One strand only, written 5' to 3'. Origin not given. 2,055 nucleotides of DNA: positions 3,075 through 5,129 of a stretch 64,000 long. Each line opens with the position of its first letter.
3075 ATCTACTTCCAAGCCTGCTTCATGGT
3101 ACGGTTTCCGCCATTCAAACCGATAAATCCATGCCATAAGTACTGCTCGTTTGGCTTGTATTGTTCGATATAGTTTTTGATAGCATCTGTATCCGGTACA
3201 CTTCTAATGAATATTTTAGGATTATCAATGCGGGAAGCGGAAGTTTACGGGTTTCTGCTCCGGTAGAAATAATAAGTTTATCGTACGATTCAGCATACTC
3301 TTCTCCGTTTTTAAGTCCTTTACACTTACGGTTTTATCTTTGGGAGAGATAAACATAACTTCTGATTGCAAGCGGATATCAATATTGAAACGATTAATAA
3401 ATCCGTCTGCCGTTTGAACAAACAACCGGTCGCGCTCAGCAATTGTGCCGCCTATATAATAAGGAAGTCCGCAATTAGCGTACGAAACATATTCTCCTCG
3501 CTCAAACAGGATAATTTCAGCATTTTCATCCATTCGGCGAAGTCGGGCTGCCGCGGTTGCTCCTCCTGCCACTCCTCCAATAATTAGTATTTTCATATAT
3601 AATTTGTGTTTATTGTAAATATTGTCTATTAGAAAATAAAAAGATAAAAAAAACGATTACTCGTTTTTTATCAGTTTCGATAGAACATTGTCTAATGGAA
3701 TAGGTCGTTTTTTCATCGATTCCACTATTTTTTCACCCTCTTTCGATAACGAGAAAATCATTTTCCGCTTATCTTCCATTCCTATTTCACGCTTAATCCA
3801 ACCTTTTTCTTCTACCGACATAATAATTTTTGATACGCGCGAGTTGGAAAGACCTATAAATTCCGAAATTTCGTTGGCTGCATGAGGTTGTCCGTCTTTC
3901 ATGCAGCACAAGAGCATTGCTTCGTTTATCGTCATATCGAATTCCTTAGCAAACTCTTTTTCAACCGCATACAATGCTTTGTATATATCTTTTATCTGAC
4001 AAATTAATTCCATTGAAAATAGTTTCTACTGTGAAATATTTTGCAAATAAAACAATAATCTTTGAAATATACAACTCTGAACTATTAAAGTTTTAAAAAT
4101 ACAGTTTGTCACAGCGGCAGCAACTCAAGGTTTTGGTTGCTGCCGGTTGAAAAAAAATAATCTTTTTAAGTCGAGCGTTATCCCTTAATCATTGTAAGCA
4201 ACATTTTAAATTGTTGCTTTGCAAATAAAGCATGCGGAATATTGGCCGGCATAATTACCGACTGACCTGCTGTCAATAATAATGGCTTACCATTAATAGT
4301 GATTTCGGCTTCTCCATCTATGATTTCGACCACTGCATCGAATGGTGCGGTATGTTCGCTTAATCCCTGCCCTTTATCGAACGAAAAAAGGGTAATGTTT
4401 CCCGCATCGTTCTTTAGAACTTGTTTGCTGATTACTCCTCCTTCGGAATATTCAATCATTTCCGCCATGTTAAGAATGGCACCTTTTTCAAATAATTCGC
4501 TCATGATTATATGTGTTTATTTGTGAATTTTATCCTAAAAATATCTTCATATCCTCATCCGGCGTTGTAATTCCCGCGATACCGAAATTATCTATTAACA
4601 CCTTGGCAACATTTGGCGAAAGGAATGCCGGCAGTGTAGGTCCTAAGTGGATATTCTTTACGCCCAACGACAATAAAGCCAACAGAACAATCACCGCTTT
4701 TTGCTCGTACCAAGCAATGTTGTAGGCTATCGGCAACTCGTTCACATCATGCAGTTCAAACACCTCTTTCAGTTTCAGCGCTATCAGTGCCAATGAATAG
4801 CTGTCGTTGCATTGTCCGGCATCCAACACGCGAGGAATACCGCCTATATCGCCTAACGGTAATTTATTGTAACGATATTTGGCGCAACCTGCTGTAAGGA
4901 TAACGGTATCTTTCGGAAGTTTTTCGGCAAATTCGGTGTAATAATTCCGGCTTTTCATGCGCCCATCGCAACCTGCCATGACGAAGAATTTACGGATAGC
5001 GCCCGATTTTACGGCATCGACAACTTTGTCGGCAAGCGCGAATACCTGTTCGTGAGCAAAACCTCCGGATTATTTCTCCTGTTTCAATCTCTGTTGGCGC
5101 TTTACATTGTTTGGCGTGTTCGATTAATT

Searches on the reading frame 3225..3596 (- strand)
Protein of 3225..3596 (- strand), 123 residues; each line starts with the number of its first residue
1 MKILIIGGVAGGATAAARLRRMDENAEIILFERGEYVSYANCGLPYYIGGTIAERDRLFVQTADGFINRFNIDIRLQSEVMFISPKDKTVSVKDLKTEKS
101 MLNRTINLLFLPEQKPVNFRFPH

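Call 65: search_protein_families(library=pfam, proteins=[window:3225-3596:-], max_evalue=0.01)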
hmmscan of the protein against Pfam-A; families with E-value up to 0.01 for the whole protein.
window:3225-3596:- (123 aa): 3 families
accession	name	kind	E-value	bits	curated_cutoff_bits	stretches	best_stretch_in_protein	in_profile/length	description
PF07992.20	Pyr_redox_2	-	4.3e-08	33.4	26.1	1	1-98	1-93/291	Pyridine nucleotide-disulphide oxidoreductase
PF13450.12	NAD_binding_8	-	0.0017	19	21.9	1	5-37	1-31/68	NAD(P)-binding Rossmann-like domain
PF05553.16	DUF761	-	0.0036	17.3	22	1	63-79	8-24/36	Cotton fibre expressed protein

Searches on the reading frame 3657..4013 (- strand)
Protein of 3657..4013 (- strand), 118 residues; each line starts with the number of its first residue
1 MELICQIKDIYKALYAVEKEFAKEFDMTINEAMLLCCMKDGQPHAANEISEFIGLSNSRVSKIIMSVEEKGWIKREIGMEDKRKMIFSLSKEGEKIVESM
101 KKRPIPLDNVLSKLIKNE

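Call 65: search_protein_families(library=pfam, proteins=[window:3657-4013:-], max_evalue=0.01)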
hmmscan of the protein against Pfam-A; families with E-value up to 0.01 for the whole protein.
window:3657-4013:- (118 aa): 11 families
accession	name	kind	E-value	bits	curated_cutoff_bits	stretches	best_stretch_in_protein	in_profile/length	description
PF13463.12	HTH_27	-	5.4e-10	39.8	22.2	1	27-93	1-68/68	Winged helix DNA-binding domain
PF01047.28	MarR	-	6.1e-09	36.1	24.6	1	28-84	2-58/59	MarR family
PF22381.2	Staph_reg_Sar_Rot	-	5.4e-08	33.3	27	1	19-100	4-85/85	Transcriptional regulator SarA/Rot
PF01978.25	TrmB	-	7.9e-05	22.9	25.6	1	25-78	4-57/68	Sugar-specific transcriptional regulator TrmB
PF13601.12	HTH_34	-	9.2e-05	23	27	1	46-100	17-72/80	Winged helix DNA-binding domain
PF12802.13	MarR_2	-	0.00012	22.6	27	1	26-83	2-60/61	MarR family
PF13412.12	HTH_24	-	0.00025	21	21.9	1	46-74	20-48/48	Winged helix-turn-helix DNA-binding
PF04432.18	FrhB_FdhB_C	-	0.0027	18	23.3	0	5-81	11-78/150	Coenzyme F420 hydrogenase/dehydrogenase, beta subunit C terminus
PF24034.1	DUF7343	-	0.0064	16.8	27.6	0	47-75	22-50/62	Domain of unknown function (DUF7343)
PF01638.23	HxlR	-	0.0071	16.6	20.8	0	33-100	9-76/91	HxlR-like helix-turn-helix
PF21100.3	MCM_C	-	0.0082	16.4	27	0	49-76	30-56/64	MCM protein C-terminal winged helix-turn-helix domain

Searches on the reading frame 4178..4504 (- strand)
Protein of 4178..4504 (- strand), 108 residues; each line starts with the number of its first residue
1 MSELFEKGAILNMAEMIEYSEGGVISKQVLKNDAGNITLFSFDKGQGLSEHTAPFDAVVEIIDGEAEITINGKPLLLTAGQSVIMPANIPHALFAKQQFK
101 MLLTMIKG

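Call 65: search_protein_families(library=pfam, proteins=[window:4178-4504:-], max_evalue=0.01)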
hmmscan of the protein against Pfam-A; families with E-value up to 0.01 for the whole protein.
window:4178-4504:- (108 aa): 4 families
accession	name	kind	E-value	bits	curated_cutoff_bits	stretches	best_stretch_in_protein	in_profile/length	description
PF07883.17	Cupin_2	-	2.2e-09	37.3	27.2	1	39-102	2-65/70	Cupin domain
PF21621.3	MPI_cupin_dom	-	0.00028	21.3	27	1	57-89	31-63/79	Mannose-6-phosphate isomerase, cupin domain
PF05899.18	Cupin_3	-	0.00046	20.3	23.5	1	37-96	7-67/74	EutQ-like cupin domain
PF02311.25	AraC_binding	-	0.0011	19.2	21.1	1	45-92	13-60/135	AraC-like ligand binding domain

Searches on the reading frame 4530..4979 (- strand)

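Call 56: search_protein_families(library=pfam, proteins=[window:4530-4979:-])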
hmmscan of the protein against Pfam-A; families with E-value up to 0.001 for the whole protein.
window:4530-4979:- (149 aa): 1 family
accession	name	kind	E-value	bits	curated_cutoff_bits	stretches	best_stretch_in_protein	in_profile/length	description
PF03063.25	Prismane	-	1.9e-64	218.7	27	1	1-145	360-513/513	Prismane/CO dehydrogenase family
